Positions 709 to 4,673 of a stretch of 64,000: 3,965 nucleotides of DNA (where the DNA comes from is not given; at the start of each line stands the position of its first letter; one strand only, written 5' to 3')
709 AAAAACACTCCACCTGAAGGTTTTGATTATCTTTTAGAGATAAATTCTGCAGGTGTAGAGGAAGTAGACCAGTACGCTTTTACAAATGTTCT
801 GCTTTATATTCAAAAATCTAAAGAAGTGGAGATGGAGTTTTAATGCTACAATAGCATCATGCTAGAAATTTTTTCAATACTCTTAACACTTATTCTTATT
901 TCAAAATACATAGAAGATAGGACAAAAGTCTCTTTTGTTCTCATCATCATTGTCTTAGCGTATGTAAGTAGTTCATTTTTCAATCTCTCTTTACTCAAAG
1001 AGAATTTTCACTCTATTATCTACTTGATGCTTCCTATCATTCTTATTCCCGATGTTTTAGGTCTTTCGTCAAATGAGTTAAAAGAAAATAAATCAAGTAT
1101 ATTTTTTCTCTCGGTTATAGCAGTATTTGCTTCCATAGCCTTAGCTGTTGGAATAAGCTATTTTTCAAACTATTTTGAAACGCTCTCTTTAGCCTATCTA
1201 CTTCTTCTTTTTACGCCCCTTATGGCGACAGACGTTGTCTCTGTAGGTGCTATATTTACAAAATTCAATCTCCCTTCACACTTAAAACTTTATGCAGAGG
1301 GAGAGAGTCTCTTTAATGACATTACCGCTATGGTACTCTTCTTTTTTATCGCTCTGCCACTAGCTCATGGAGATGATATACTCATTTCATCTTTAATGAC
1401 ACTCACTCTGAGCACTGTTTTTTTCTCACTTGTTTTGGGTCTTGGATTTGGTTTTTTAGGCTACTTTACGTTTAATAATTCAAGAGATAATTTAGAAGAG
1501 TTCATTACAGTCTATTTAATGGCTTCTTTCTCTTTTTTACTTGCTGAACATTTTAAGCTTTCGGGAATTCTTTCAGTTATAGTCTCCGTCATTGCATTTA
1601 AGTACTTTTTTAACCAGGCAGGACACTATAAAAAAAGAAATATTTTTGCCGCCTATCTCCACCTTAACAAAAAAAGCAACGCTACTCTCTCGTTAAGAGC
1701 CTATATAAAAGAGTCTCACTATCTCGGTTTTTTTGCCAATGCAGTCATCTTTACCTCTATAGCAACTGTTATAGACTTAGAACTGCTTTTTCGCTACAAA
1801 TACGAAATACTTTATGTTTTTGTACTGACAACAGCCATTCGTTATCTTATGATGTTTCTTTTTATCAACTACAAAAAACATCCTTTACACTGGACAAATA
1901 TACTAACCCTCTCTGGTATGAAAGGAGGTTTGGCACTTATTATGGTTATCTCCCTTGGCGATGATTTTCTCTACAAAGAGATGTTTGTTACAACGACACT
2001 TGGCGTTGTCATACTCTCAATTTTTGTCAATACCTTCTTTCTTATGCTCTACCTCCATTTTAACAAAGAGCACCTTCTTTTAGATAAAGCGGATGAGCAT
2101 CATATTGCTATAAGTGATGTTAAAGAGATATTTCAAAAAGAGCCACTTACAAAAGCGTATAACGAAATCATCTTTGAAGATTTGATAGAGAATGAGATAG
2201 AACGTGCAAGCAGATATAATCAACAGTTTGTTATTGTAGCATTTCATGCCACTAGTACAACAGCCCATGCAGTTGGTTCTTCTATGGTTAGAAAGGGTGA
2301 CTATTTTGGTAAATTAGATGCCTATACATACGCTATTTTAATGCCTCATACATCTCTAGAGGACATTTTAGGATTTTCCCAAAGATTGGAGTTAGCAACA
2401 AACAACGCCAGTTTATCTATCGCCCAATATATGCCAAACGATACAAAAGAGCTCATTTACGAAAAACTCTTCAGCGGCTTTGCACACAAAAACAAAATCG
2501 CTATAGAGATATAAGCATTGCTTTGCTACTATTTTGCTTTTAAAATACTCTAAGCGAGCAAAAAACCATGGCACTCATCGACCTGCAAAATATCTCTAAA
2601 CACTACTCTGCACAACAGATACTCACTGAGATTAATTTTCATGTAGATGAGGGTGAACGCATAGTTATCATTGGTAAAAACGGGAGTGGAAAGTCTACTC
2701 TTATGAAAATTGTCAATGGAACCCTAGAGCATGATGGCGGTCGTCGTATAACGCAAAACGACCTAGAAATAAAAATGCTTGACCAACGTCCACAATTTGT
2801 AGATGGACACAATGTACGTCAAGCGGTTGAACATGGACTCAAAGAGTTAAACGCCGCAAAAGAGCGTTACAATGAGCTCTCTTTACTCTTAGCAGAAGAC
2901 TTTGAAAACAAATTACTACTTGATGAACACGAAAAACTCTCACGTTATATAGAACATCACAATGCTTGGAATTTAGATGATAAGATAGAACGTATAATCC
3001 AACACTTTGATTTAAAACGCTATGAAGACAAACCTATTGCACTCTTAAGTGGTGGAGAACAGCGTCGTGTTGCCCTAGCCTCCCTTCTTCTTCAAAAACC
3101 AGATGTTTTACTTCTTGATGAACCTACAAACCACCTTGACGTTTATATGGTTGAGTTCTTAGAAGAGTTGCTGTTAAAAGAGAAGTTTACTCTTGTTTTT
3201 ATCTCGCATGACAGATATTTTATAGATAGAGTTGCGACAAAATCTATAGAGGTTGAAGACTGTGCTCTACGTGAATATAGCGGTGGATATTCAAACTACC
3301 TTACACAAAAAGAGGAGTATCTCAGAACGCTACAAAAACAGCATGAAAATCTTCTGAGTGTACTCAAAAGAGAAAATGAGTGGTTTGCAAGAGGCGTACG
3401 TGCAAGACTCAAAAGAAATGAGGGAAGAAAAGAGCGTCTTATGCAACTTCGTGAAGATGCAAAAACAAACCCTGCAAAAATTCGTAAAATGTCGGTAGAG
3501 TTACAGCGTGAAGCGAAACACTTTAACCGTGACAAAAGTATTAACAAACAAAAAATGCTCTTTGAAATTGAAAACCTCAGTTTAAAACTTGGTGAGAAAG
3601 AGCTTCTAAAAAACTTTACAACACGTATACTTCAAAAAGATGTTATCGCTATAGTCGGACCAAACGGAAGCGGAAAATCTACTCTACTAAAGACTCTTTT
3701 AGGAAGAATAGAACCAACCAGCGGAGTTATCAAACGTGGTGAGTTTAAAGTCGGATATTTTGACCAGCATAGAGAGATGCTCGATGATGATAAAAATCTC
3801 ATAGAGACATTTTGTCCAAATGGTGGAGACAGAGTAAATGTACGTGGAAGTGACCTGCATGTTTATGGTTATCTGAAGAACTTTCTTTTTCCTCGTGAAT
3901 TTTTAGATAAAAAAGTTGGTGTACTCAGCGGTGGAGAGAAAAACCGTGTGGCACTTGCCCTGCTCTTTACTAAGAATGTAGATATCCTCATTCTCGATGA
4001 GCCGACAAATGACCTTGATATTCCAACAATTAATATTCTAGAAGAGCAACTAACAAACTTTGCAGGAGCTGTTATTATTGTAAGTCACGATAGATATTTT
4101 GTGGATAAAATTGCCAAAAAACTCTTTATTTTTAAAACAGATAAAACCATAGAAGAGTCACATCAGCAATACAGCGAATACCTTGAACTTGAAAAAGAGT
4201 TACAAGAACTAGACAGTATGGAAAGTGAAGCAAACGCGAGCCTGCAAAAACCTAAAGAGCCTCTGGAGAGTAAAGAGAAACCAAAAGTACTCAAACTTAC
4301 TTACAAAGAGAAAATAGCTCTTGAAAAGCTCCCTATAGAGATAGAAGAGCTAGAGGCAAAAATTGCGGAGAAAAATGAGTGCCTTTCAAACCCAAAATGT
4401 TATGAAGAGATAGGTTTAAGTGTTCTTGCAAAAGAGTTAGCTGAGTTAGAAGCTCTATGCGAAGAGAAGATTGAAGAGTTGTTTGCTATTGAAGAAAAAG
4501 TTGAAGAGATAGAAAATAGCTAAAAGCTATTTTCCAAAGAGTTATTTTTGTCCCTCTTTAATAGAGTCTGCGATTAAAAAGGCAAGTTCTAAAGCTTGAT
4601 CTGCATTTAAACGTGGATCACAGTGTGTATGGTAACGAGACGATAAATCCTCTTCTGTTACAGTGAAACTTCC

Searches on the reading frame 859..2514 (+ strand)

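Call 45: search_protein_families(library=ncbifam, proteins=[window:859-2514:+], max_evalue=1e-20)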
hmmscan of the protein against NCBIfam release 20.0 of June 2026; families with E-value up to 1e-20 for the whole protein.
window:859-2514:+ (551 aa): 1 family
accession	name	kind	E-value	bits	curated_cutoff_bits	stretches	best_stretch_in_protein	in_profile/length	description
TIGR00831.1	a_cpa1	equivalog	3.1e-23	82.1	279.6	1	53-448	51-452/525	Na+/H+ antiporter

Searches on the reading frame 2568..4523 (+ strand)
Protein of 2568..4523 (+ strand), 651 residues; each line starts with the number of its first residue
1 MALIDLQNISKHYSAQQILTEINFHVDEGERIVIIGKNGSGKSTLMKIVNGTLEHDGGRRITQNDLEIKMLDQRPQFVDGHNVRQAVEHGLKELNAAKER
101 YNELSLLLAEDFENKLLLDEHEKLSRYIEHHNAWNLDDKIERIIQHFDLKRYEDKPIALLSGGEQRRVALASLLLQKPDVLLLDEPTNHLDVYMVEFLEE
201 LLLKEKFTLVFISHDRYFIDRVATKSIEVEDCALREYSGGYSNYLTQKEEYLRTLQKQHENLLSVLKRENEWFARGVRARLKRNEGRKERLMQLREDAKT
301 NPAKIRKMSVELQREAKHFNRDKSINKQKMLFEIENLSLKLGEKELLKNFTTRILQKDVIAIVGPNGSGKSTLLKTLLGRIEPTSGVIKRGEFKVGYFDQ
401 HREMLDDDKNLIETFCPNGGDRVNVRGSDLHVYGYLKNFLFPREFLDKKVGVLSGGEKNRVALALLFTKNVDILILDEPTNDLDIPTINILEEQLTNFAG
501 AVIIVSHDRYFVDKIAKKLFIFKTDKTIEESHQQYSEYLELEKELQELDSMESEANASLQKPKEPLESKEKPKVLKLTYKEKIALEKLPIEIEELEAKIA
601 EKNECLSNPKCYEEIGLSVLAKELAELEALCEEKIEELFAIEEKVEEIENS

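Call 45: search_protein_families(library=ncbifam, proteins=[window:2568-4523:+], max_evalue=1e-20)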
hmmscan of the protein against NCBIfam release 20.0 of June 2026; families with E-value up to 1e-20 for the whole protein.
window:2568-4523:+ (651 aa): 164 families (the best 25 are shown)
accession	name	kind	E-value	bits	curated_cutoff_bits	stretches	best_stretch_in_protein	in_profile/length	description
NF050005.1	ABC_ATPase_Uup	equivalog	1.9e-161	538.5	900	1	1-648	1-635/636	ATP-binding cassette ATPase Uup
NF008358.0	PRK11147.1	equivalog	2.9e-153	511.4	936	1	1-650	1-633/635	ABC transporter ATP-binding protein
NF008775.0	PRK11819.1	equivalog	2.1e-128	429.4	599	1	5-546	8-539/556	energy-dependent translational throttle protein EttA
TIGR03719.1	ABC_ABC_ChvD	subfamily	3.3e-127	425.4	806.75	1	5-545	6-536/552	energy-dependent translational throttle protein EttA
NF000355.4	ribo_prot_ABC_F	equivalog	1.2e-115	387.3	380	1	3-519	2-496/499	ribosomal protection-like ABC-F family protein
NF000169.2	ABCF_Sal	exception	5.5e-89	299.3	725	1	117-553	88-531/542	Sal family ABC-F type ribosomal protection protein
NF000171.1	ABCF_producer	exception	3.3e-84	283.3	800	2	4-418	4-435/541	TlrC/CarA/OleB/SrmB family ABC-F type ribosomal protection protein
NF000170.2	ABCF_Vga_all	exception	9.6e-82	275.1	725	2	321-546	261-476/521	Vga family ABC-F type ribosomal protection protein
NF011646.0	PRK15064.1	equivalog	1.7e-81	274.3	762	1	5-541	3-526/530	ABC-F family ATPase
NF000168.2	ABCF_Msr_all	exception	6.9e-77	259.1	680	2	153-319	94-262/487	Msr family ABC-F type ribosomal protection protein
NF043038.1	ABCF_CplR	exception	3.8e-75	253.6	780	2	288-554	253-499/544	ABC-F type ribosomal protection protein CplR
NF007921.0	PRK10636.1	equivalog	1e-68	232.1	917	1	131-636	120-615/638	ABC transporter ATP-binding protein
NF000514.1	ABCF_OptrA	exception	1.8e-68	231.4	1450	1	8-610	25-616/655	ABC-F type ribosomal protection protein OptrA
NF000166.1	ABCF_CarA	exception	1.7e-62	211.4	1050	1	3-515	5-538/556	ABC-F type ribosomal protection protein Car(A)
NF000167.2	ABCF_Lsa_all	exception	1.3e-59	202.5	750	0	139-320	96-274/492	Lsa family ABC-F type ribosomal protection protein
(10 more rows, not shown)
